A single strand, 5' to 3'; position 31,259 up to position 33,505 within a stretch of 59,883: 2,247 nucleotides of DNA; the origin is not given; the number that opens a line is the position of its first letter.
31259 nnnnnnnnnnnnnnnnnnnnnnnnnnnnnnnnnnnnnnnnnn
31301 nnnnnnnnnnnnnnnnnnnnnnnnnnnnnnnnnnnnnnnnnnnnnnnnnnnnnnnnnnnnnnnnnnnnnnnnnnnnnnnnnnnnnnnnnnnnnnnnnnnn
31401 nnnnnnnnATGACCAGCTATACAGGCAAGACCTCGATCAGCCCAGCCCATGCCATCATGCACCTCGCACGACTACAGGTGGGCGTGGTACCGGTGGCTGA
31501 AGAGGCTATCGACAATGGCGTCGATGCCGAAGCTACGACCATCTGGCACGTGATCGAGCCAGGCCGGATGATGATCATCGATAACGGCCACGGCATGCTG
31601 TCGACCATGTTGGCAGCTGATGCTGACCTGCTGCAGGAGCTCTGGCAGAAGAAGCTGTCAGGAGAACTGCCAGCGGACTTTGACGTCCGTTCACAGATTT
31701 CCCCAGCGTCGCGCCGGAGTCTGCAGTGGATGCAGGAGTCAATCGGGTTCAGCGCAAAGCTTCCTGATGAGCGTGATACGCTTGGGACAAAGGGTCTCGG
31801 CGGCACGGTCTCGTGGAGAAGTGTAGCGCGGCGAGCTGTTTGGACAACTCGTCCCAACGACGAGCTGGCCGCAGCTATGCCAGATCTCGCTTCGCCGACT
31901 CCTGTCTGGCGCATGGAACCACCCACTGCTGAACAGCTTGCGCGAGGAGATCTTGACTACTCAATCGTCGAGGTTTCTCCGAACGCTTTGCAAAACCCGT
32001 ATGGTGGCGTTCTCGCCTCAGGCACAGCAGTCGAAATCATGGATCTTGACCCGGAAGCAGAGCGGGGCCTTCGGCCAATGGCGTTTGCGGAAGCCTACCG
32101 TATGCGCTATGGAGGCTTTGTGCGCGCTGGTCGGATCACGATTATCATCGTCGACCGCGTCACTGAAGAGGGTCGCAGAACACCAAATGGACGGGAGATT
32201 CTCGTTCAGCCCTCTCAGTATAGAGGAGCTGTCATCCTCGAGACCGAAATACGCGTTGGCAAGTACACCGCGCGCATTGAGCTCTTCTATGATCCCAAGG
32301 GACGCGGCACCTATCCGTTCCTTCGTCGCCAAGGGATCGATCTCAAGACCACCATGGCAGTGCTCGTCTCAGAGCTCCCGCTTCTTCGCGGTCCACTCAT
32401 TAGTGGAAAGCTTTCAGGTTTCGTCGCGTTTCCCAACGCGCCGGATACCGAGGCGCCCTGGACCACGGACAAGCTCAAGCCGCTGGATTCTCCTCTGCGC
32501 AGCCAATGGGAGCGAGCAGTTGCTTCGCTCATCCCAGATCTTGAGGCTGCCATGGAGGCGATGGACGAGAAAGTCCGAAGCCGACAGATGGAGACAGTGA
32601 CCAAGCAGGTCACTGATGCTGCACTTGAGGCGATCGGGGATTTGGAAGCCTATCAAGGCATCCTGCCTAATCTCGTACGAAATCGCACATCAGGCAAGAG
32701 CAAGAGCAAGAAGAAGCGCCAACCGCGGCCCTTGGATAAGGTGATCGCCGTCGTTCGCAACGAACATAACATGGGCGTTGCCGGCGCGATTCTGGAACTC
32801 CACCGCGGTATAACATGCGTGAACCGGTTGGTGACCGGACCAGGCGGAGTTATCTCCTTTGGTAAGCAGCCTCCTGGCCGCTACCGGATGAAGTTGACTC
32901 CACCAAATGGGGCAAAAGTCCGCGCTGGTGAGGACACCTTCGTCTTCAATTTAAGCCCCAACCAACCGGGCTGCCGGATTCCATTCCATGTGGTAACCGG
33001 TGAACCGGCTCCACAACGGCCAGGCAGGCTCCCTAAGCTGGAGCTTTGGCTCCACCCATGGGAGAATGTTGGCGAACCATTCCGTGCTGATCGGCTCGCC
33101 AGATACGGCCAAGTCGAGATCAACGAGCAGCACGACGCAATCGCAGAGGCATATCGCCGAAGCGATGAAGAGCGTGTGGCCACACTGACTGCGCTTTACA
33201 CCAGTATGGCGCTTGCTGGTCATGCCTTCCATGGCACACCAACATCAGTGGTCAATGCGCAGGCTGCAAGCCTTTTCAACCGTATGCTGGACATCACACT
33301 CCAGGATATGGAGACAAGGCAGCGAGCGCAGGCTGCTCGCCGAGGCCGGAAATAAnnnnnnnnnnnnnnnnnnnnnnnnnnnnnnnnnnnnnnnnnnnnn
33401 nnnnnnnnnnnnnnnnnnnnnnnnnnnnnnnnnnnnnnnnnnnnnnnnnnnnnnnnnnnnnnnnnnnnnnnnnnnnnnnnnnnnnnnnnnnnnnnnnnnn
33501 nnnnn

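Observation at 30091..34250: Foreign three-gene operon (HTH-like protein / GHKL ATPase / coiled-coil protein) inserted antisense between ftsI and murE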

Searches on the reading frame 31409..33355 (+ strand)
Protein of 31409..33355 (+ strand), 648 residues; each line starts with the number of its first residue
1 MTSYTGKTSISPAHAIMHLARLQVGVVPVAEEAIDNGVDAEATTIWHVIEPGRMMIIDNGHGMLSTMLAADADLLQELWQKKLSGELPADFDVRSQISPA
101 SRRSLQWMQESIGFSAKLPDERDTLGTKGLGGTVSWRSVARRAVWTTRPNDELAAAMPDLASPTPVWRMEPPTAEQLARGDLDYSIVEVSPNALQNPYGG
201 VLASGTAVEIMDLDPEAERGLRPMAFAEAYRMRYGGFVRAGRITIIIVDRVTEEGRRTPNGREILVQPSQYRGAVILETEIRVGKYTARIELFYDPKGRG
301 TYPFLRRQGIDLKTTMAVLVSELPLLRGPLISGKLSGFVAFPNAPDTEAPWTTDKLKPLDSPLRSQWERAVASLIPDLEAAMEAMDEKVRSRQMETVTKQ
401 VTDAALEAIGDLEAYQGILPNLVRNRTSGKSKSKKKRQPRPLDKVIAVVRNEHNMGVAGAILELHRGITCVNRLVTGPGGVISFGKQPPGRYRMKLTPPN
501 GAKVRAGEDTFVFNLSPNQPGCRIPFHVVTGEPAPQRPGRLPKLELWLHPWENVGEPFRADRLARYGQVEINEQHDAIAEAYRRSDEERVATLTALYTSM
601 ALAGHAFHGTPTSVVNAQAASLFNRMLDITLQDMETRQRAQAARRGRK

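Call 5: search_protein_families(library=pfam, proteins=[window:31409-33355:+], max_evalue=1)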
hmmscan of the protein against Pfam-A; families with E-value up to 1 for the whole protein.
window:31409-33355:+ (648 aa): 4 families
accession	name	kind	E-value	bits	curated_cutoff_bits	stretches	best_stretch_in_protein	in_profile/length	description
PF13589.12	HATPase_c_3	-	2.1e-06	28.2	25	1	31-66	8-48/137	Histidine kinase-, DNA gyrase B-, and HSP90-like ATPase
PF17210.9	SdrD_B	-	0.047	14.3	29.7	1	450-504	17-72/112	SdrD B-like domain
PF07729.17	FCD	-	0.081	13.8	24.3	1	558-594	82-119/125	FCD domain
PF02518.31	HATPase_c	-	0.17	12.7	26.4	0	27-68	7-54/111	Histidine kinase-, DNA gyrase B-, and HSP90-like ATPase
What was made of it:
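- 31409..33355 (+): Gene B (g2), 648 aa. GHKL ATPase (about 1-215), middle transducer-like domain with invariant K355 (about 216-360), long helix (375-411), Lys/Arg-rich disordered linker (about 412-444), Ig-like SdrD-B-type domain (about 445-530), and a helical C-terminal domain (about 545-647). Pfam HATPase_c_3 at 28.2 bits (call 5).
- On GHKL (Bergerat-fold) ATPase superfamily: Pfam HATPase_c_3 scores 28.2 bits against a cut-off of 25 (call 5).
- Checked: It matches Pfam HATPase_c_3 at 28.2 bits against a cut-off of 25 (call 5).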

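Call 6: search_protein_families(library=padloc, proteins=[window:31409-33355:+], max_evalue=1)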
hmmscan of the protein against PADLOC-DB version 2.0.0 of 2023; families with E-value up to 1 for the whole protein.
window:31409-33355:+ (648 aa): 0 families

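Call 7: search_protein_families(library=phrogs, proteins=[window:31409-33355:+], max_evalue=1)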
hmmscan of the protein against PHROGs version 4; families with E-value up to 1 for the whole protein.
window:31409-33355:+ (648 aa): 1 family
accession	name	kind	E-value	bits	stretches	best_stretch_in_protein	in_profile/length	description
phrog_6203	-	unknown function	0.0028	17.3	1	25-63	25-65/644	-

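Call 8: search_protein_families(library=ncbifam, proteins=[window:31409-33355:+], max_evalue=1)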
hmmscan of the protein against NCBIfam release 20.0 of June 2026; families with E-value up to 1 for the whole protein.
window:31409-33355:+ (648 aa): 1 family
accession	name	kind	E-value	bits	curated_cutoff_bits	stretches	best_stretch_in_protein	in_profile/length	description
TIGR00585.2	mutl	equivalog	0.19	10.5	180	1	29-64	24-62/555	DNA mismatch repair endonuclease MutL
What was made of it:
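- On MutL: TIGR00585 scores 10.5 bits against a cut-off of 180, over residues 29-64 only (call 8).
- Closest known: MutL. Different: NCBIfam MutL models score about 10 bits for the window protein against cut-offs near 180 (call 8).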

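Call 10: find_homologous_proteins(query=window:31409-33355:+, max_evalue=0.001)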
Query window:31409-33355:+ (648 aa): 1 proteins with E <= 0.001 among 8000 candidates.
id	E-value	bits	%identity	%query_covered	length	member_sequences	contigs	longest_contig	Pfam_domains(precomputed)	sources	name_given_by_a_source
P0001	0.0e+0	1427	100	98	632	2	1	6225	PF13589.13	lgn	-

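Call 13: find_encoding_contigs(protein=P0001, flank=10000, max_places=10)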
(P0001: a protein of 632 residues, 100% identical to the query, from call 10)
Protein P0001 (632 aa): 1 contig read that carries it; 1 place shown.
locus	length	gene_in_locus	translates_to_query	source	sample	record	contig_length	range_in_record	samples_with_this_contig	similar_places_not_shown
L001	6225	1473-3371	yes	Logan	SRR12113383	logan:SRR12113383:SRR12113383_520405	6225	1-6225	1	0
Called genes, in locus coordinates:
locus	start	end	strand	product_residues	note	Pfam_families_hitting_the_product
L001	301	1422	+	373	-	-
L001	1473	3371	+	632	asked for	PF13589:HATPase_c_3 (faint)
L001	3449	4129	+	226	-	-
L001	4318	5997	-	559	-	PF03717:PBP_dimer, PF00905:Transpeptidase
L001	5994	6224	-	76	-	?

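Call 20: find_related_loci(query=window:31409-33355:+, collection=viral_contigs, flank=8000)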
Query window:31409-33355:+ (648 aa) in viral_contigs; peptide patterns used: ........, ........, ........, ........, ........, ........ (x = any residue, [..] = any of these).
1 stretches matched a pattern; 1 encode a relative of the query (tblastn E <= 1e-3); 0 distinct loci.
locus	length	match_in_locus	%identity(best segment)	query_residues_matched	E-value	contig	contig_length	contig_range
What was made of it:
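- Tried and rejected: The odd "1 stretch, 0 loci" in call 20 was not reproduced.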

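Call 29: search_protein_representatives(protein=window:31409-33355:+)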
Query: 648 residues. Proteins with E-value up to 0.001 (for the whole library): 148; up to 1e-10: 118; up to 1e-30: 87. The best 148 are listed.
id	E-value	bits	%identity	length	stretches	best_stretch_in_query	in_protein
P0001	0.0e+00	1427.1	100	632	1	17-648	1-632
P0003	6.1e-119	414.9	39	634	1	14-616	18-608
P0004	6.3e-117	408.2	38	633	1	1-629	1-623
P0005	5.4e-107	375.4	37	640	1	3-645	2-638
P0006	3.7e-106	372.6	36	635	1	1-632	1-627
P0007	1.2e-98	347.8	35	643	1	13-627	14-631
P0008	1.9e-95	337.3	34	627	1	17-628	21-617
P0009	1.7e-91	324.3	36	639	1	13-607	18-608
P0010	3.8e-91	323.1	35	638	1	7-632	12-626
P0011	4.4e-91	322.8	32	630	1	5-621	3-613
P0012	5.6e-88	312.6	35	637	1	10-619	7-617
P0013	2.5e-84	300.6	34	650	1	14-627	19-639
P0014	2.4e-83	297.3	32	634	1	9-626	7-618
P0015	7.1e-83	295.7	34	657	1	15-622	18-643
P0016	3.9e-82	293.3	34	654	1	10-618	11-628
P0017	4.7e-80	286.4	31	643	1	3-642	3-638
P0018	4.9e-80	286.4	33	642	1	12-639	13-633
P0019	6.8e-80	285.9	33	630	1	32-622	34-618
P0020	1.7e-79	284.6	33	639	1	9-632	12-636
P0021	2.0e-79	284.4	31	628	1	14-627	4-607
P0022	2.0e-77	277.7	32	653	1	19-602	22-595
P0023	2.5e-77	277.4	30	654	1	2-617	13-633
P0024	8.1e-77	275.7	32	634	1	4-640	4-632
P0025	2.6e-74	267.5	31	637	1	5-628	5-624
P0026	9.6e-73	262.3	31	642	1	7-633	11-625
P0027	1.5e-72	261.6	31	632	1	3-645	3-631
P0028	4.6e-71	256.7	31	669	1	4-639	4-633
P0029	9.5e-71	255.7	32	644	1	4-631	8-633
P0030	1.3e-70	255.3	35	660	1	15-606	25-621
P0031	1.0e-69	252.2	33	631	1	29-628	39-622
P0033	4.7e-69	250.1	32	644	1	3-602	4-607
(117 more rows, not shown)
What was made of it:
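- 31409..33355 (+): A full HMMER search gave 148 hits, of which about 100 are full-length at 25-39% identity (call 29).
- The B family has about 100 full-length members (call 29).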

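Call 33: search_solved_structures(query=A1, max_evalue=1, show_alignments=2)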
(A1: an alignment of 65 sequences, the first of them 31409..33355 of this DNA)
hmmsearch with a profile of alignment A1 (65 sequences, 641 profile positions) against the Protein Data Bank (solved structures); distinct sequences matched with E-value up to 1: 234 (the best 60 are shown).
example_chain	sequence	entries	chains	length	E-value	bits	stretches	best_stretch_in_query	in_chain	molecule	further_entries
10ps_A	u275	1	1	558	4e-12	48.4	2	451-508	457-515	Serine-aspartate repeat-containing protein D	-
5x9y_C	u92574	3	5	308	5.3e-09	38.1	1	20-68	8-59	DNA mismatch repair protein MutL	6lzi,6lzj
6lzk_A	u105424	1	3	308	5.3e-09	38.1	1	20-68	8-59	DNA mismatch repair protein MutL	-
7aib_C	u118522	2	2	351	4.8e-08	34.9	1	21-67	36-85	DNA mismatch repair protein MutL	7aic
5akb_C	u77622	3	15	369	5.2e-08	34.8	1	21-67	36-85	DNA MISMATCH REPAIR PROTEIN MUTL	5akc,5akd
1b62_A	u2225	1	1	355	7.8e-08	34.2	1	21-67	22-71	PROTEIN (MUTL)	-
1b63_A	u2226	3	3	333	8.3e-08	34.1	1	21-67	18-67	MUTL | DNA mismatch repair protein mutL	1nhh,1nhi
1bkn_A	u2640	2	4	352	9e-08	34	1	21-67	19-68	MUTL | DNA mismatch repair protein MutL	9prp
1nhj_A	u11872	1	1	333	9.2e-08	34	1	21-67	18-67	DNA mismatch repair protein mutL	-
9n2k_A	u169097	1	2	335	1.4e-07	33.4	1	21-66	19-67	DNA mismatch repair protein MutL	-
7p8v_A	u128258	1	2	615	2.3e-07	32.7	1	21-67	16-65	DNA mismatch repair protein MutL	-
4p7a_A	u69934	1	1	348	4.7e-07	31.6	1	21-67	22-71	DNA mismatch repair protein Mlh1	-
7k7t_A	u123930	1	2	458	2.9e-06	29.1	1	11-68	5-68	Isoform 3 of MORC family CW-type zinc finger protein 4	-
9c7v_B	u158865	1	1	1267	9.6e-06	27.3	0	463-521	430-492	BOS complex subunit NOMO2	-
2ior_A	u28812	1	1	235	1.4e-05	26.8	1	19-67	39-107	Chaperone protein htpG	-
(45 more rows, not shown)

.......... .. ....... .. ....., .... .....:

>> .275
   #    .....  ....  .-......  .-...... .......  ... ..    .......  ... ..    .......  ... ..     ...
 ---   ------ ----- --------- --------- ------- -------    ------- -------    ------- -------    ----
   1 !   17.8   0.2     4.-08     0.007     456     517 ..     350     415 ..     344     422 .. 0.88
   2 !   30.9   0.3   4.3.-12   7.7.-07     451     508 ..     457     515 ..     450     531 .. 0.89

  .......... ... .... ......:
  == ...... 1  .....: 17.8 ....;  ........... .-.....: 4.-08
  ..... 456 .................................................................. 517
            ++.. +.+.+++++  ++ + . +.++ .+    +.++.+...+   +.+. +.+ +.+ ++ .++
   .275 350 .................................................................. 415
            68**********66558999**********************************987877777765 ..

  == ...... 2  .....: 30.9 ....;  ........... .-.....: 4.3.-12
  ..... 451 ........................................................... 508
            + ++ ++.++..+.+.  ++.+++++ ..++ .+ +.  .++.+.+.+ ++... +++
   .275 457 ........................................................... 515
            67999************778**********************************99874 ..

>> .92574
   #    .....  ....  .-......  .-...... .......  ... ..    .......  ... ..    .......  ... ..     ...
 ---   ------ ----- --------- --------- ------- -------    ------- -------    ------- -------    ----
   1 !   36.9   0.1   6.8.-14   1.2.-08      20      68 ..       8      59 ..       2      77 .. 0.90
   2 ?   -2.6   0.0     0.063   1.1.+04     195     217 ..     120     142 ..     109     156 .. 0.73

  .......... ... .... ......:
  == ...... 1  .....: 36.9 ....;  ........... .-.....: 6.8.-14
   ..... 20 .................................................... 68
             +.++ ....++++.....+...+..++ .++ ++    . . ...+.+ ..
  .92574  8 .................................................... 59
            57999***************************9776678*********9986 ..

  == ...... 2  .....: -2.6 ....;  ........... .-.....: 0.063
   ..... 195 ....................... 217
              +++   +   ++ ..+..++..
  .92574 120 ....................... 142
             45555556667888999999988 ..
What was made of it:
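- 31409..33355 (+): The PDB profile search hits SdrD for residues 451-508 and MutL/MORC/HtpG for residues 20-68 (call 33).
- The profile search weakly aligns B residues 565-629 to the TRAP1 C-terminal region (E 1e-4, call 33).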

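Call 34: find_homologous_proteins(query=A1, max_evalue=1e-10)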
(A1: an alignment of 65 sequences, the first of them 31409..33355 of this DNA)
Query A1 (65 sequences) (648 aa, profile of the alignment): 1 proteins with E <= 1e-10 among 8000 candidates.
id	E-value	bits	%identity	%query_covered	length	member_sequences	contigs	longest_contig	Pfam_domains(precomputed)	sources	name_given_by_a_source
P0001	1.2e-201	689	100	98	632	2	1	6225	PF13589.13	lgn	-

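Call 35: find_encoding_contigs(protein=P0003, flank=8000, max_places=4)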
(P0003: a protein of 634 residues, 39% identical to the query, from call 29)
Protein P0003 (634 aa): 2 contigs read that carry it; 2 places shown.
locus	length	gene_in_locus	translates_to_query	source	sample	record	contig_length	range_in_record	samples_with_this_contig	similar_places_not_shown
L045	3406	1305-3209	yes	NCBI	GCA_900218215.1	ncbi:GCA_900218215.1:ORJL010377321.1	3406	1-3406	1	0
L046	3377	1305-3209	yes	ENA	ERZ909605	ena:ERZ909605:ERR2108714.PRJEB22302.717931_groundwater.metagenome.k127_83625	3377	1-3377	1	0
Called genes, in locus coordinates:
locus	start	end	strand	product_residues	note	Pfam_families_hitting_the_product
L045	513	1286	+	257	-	-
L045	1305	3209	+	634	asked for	PF13589:HATPase_c_3 (faint)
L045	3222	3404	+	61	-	?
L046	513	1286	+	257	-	-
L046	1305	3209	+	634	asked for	PF13589:HATPase_c_3 (faint)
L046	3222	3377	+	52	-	?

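Call 36: list_cluster_members(proteins=[P0003, P0004, P0005, P0006, P0007, P0008, P0009, P0010, P0011, P0012])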
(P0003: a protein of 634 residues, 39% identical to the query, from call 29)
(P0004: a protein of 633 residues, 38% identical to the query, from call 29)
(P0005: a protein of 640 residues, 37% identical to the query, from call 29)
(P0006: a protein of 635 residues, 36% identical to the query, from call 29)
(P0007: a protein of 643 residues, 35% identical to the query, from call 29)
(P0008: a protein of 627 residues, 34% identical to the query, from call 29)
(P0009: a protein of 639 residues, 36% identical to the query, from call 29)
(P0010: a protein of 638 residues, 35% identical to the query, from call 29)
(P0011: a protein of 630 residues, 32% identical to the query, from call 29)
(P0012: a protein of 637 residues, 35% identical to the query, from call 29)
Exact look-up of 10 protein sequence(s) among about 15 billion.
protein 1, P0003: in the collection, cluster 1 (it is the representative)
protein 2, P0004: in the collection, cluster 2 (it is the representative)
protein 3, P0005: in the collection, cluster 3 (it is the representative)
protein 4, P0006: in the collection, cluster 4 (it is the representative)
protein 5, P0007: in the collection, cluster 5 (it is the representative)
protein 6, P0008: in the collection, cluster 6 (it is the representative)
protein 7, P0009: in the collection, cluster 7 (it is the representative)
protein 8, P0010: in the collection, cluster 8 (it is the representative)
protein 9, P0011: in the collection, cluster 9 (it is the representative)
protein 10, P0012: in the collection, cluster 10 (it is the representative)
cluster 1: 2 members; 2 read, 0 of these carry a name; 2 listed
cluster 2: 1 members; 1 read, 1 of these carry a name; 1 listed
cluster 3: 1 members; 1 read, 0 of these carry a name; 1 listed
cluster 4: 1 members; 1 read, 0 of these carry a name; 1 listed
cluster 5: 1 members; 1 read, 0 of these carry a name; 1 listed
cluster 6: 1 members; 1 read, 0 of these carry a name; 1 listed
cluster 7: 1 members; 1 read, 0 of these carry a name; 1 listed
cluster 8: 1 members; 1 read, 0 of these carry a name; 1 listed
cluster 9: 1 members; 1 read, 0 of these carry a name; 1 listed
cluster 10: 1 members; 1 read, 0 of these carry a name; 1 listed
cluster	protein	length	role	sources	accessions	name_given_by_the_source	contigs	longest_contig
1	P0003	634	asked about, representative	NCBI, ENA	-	-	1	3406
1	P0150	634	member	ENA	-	-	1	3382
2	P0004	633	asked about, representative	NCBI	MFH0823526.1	MAG: ATP-binding protein [Pseudomonadota bacterium]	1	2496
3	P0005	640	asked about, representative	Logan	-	-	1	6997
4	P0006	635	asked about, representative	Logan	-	-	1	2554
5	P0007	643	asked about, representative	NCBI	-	-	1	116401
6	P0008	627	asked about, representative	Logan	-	-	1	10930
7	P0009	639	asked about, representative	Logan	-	-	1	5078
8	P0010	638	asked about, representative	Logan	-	-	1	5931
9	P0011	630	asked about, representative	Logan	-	-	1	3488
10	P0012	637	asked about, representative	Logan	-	-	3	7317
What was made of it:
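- The one member that a source names as non-CPR (P0004, 'Pseudomonadota bacterium', on a 2.5-kb contig) has no usable context (call 36).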

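Call 37: find_encoding_contigs(protein=P0007, flank=10000, max_places=3)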
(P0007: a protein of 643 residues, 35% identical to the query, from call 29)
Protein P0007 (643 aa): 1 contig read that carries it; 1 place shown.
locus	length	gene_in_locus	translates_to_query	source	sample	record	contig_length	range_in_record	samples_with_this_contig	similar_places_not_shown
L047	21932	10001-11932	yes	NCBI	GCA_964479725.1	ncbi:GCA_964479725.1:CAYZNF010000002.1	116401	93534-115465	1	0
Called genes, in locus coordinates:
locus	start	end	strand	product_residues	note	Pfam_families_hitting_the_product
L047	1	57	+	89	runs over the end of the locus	-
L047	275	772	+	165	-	-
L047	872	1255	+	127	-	-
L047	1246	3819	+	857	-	PF13191:AAA_16 (faint), PF02861:Clp_N (weak), PF13401:AAA_22 (faint), PF17871:AAA_lid_9, PF00004:AAA, PF07724:AAA_2, PF07728:AAA_5, PF10431:ClpB_D2-small, +1 more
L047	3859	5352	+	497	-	-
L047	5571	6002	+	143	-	PF02381:MraZ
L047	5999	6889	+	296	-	PF01209:Ubie_methyltran (faint), PF01795:Methyltransf_5, PF13847:Methyltransf_31 (faint)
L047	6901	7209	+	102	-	-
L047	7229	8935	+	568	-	PF03717:PBP_dimer, PF00905:Transpeptidase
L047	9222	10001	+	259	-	-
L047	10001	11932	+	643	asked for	PF13589:HATPase_c_3 (weak)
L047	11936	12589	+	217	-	-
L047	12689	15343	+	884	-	PF00690:Cation_ATPase_N, PF00122:E1-E2_ATPase, PF00702:Hydrolase, PF13246:Cation_ATPase, PF08282:Hydrolase_3 (faint), PF00689:Cation_ATPase_C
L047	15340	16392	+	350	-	PF01699:Na_Ca_ex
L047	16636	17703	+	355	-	PF02646:RmuC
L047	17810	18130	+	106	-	PF00829:Ribosomal_L21p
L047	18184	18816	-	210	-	PF21176:RecR_HhH, PF01751:Toprim, PF13662:Toprim_4, PF21175:RecR_C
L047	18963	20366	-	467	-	PF00772:DnaB, PF13481:AAA_25, PF03796:DnaB_C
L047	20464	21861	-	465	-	PF00133:tRNA-synt_1 (faint), PF01406:tRNA-synt_1e, PF09334:tRNA-synt_1g, PF09190:DALR_2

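Call 38: find_encoding_contigs(protein=P0008, flank=10000, max_places=3)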
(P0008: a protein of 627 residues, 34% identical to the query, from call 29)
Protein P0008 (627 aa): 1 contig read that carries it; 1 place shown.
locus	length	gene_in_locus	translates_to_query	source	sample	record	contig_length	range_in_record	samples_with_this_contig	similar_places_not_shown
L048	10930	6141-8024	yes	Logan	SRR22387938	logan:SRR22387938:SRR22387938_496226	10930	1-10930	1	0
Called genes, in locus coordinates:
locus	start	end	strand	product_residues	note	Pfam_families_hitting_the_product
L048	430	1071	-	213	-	PF02163:Peptidase_M50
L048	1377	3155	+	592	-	-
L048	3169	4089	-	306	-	PF00551:Formyl_trans_N, PF02911:Formyl_trans_C (faint)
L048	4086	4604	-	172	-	PF01327:Pep_deformylase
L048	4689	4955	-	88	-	-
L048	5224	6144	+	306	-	-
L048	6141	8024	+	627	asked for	PF02518:HATPase_c (faint), PF13589:HATPase_c_3 (weak), PF17210:SdrD_B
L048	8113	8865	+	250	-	-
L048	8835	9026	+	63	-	-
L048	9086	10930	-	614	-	?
